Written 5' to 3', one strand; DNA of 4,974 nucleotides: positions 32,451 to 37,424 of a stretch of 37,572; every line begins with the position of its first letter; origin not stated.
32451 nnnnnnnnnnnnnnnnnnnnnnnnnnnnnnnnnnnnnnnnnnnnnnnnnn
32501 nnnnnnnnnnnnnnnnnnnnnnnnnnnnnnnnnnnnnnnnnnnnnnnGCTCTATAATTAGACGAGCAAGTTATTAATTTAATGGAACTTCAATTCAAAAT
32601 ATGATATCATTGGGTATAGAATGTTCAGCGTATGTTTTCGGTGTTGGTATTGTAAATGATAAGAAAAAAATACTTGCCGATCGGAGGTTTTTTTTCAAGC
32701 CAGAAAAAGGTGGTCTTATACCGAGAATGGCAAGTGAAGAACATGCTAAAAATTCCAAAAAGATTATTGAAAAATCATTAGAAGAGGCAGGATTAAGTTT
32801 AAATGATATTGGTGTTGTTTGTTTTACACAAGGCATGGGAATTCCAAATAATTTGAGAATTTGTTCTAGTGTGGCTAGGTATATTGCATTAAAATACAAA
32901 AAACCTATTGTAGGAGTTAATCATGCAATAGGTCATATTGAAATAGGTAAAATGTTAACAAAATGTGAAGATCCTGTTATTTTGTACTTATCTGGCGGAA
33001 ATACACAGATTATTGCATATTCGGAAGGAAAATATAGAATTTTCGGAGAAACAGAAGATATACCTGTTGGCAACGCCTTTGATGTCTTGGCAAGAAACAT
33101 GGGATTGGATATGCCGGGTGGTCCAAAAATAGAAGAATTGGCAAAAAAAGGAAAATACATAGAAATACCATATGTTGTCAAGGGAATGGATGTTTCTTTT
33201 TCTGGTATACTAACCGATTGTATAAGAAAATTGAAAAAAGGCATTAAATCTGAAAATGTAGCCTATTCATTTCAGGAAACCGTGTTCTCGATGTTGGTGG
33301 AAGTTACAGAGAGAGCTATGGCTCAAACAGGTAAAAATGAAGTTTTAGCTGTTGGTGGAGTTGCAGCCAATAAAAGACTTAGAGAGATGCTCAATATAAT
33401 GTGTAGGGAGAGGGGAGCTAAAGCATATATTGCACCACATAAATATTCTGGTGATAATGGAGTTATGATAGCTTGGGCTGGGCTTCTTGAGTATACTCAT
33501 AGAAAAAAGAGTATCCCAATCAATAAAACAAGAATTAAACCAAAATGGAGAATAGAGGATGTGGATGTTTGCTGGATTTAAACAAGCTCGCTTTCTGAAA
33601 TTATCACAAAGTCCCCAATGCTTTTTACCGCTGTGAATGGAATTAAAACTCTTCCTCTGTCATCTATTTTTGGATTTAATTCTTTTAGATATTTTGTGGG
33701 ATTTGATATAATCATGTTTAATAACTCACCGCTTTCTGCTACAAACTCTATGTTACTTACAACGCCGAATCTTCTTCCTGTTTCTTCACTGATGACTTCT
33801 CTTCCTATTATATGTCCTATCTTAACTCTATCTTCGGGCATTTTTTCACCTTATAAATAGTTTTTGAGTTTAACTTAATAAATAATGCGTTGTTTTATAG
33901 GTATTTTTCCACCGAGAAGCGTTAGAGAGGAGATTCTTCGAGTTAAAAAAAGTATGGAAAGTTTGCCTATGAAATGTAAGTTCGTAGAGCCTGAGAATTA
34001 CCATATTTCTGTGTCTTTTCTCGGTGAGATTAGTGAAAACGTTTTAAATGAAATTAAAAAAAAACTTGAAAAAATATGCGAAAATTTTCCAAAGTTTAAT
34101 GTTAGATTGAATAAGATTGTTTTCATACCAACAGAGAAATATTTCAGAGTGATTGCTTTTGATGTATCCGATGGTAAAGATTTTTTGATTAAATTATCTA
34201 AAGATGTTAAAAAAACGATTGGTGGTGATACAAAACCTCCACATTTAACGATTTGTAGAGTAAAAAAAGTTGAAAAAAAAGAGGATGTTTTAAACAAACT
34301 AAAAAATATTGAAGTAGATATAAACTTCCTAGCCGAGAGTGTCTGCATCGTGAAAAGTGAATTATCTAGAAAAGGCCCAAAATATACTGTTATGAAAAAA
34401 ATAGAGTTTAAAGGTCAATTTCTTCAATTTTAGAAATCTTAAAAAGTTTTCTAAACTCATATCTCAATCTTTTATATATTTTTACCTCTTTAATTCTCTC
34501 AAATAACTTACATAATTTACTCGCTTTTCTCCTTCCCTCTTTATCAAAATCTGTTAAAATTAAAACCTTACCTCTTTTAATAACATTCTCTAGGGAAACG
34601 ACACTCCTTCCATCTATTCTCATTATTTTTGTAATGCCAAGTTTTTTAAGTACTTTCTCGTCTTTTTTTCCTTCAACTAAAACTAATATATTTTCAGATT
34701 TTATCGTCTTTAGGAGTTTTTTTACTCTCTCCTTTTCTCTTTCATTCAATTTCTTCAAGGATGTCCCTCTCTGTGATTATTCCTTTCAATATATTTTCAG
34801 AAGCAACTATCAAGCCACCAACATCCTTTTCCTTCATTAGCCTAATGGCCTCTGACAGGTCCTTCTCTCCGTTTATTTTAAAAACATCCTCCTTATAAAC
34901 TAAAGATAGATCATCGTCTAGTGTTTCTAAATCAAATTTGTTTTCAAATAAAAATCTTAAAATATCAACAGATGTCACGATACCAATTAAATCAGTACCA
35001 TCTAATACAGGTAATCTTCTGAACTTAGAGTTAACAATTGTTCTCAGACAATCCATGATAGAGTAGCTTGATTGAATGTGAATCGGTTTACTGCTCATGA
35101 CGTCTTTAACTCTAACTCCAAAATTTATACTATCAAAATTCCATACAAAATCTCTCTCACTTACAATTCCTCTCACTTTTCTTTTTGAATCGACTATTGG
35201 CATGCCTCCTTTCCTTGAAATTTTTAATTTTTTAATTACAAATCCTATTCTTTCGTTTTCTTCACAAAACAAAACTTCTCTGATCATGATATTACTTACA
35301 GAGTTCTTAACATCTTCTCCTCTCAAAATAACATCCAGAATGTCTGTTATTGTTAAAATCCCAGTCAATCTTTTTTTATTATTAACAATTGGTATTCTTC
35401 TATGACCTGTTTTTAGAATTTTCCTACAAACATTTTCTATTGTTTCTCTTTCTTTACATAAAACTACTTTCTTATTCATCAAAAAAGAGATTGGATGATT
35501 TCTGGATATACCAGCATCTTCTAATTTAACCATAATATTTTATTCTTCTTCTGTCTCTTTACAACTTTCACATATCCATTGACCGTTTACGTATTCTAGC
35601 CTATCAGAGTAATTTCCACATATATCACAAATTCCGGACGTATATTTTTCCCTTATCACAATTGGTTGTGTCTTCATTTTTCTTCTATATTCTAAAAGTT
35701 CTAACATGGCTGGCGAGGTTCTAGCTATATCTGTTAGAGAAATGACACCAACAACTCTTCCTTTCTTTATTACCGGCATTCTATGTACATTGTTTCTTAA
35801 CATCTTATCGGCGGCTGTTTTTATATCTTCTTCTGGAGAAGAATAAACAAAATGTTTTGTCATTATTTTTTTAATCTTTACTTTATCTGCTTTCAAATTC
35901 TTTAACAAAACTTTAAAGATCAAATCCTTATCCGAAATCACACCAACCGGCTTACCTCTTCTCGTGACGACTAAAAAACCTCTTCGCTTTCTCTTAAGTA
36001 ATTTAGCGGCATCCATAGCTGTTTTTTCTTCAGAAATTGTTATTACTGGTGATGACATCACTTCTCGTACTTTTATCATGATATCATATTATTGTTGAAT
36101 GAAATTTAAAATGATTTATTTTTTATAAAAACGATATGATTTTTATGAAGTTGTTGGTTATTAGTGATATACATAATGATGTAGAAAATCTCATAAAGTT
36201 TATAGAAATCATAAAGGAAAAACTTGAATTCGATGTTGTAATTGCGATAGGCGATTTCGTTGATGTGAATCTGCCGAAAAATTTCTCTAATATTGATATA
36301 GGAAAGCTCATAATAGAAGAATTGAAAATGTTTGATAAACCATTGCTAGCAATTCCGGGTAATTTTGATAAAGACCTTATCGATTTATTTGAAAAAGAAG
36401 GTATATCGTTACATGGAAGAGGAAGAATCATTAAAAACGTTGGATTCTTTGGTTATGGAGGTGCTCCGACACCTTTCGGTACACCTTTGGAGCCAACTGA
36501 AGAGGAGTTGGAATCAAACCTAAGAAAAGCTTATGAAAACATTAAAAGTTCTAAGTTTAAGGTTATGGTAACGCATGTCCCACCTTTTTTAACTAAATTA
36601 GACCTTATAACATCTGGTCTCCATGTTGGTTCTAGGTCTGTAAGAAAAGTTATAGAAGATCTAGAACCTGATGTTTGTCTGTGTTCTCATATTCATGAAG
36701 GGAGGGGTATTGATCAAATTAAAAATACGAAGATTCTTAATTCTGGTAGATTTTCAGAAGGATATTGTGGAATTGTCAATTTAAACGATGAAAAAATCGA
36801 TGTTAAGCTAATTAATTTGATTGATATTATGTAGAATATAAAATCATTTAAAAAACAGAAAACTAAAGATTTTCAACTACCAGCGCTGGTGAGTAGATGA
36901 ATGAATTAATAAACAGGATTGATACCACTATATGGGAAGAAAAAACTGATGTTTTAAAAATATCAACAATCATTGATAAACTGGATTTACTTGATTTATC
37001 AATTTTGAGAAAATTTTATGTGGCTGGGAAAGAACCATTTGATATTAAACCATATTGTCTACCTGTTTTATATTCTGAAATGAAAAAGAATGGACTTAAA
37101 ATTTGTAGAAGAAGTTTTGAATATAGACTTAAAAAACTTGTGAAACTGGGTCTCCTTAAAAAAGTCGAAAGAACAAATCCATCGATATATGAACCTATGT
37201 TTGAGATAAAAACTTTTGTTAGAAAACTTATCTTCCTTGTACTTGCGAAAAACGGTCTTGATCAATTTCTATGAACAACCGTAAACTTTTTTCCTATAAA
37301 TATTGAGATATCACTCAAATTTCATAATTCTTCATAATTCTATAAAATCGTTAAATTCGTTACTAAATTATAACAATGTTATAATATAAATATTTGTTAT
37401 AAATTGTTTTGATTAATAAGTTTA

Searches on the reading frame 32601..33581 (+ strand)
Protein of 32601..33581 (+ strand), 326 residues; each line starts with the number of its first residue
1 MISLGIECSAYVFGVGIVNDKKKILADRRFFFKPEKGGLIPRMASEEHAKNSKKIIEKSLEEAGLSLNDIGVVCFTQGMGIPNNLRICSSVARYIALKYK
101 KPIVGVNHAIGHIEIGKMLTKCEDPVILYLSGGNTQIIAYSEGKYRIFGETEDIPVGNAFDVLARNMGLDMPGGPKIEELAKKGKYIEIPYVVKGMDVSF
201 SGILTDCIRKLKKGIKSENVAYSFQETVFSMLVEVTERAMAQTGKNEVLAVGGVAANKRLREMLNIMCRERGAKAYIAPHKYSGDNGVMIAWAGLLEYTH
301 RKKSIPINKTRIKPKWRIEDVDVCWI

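Call 11: search_protein_families(library=pfam, max_evalue=0.01, proteins=[window:32601-33581:+])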
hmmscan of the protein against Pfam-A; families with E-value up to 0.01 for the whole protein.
window:32601-33581:+ (326 aa): 3 families
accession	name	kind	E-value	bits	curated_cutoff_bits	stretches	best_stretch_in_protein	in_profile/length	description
PF00814.31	TsaD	-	5.9e-81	272.5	24.8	1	34-292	15-264/264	tRNA N6-adenosine threonylcarbamoyltransferase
PF22521.2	HypF_C_2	-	7.7e-13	49.2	27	1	176-288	122-237/241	Carbamoyltransferase, Kae1-like Domain, second subdomain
PF01869.26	BcrAD_BadFG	-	2e-07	31.2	31.5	1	42-288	34-264/271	BadF/BadG/BcrA/BcrD ATPase family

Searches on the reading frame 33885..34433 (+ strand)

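Call 11: search_protein_families(library=pfam, max_evalue=0.01, proteins=[window:33885-34433:+])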
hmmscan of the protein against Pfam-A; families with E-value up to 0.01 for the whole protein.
window:33885-34433:+ (182 aa): 2 families
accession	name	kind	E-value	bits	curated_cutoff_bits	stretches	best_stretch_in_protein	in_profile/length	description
PF02834.22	LigT_PEase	-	3.2e-21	75.7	23.3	2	7-90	1-86/87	LigT like Phosphoesterase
PF13563.12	2_5_RNA_ligase2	-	4.4e-09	37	27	1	37-159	24-149/152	2'-5' RNA ligase superfamily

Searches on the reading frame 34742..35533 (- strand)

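Call 11: search_protein_families(library=pfam, max_evalue=0.01, proteins=[window:34742-35533:-])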
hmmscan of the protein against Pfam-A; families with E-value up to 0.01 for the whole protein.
window:34742-35533:- (263 aa): 1 family
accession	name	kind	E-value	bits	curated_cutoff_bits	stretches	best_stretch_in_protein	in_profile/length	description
PF00571.33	CBS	-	2.3e-46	156.3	24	4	142-196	1-56/57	CBS domain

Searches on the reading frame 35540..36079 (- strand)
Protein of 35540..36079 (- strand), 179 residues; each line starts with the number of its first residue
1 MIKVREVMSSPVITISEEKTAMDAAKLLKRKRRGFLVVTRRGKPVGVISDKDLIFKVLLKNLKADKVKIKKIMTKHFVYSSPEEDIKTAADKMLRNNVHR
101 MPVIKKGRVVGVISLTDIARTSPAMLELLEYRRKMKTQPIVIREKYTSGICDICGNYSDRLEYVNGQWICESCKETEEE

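Call 11: search_protein_families(library=pfam, max_evalue=0.01, proteins=[window:35540-36079:-])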
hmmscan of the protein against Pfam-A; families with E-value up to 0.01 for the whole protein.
window:35540-36079:- (179 aa): 2 families
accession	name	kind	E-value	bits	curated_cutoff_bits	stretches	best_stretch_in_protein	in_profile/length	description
PF00571.33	CBS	-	3.5e-29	101.3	24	2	69-120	1-53/57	CBS domain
PF07282.18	Cas12f1-like_TNB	-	6.5e-05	23.5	26.3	1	127-175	6-48/60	Cas12f1-like, TNB domain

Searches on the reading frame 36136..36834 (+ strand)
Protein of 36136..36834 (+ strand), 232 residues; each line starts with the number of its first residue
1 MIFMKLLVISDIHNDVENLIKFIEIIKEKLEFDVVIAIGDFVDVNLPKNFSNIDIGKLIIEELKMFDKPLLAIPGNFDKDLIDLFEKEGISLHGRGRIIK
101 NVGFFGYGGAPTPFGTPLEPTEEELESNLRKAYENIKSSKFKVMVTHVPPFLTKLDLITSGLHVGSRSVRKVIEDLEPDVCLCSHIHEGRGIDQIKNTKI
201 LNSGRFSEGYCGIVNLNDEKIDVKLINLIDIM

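Call 11: search_protein_families(library=pfam, max_evalue=0.01, proteins=[window:36136-36834:+])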
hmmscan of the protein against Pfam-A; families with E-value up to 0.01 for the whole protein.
window:36136-36834:+ (232 aa): 3 families
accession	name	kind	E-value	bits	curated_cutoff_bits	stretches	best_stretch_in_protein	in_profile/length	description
PF00149.33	Metallophos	-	5.8e-18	66.5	21.5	1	4-188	1-190/191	Calcineurin-like phosphoesterase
PF14582.11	Metallophos_3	-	8.7e-15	55.2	28.2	2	133-224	168-257/259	Metallophosphoesterase, calcineurin superfamily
PF12850.12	Metallophos_2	-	6.1e-12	46.3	27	1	4-206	1-135/154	Calcineurin-like phosphoesterase superfamily domain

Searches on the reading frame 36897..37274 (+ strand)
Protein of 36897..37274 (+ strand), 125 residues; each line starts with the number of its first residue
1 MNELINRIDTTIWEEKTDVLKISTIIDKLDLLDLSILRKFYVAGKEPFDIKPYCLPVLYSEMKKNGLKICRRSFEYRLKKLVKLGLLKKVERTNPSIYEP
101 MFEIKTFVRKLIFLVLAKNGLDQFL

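Call 11: search_protein_families(library=pfam, max_evalue=0.01, proteins=[window:36897-37274:+])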
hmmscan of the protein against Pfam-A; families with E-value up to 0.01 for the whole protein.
window:36897-37274:+ (125 aa): 1 family
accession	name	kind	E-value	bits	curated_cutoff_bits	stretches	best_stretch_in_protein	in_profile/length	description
PF08461.16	HTH_12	-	0.0074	16.6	21.4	0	59-95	20-56/66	Ribonuclease R winged-helix domain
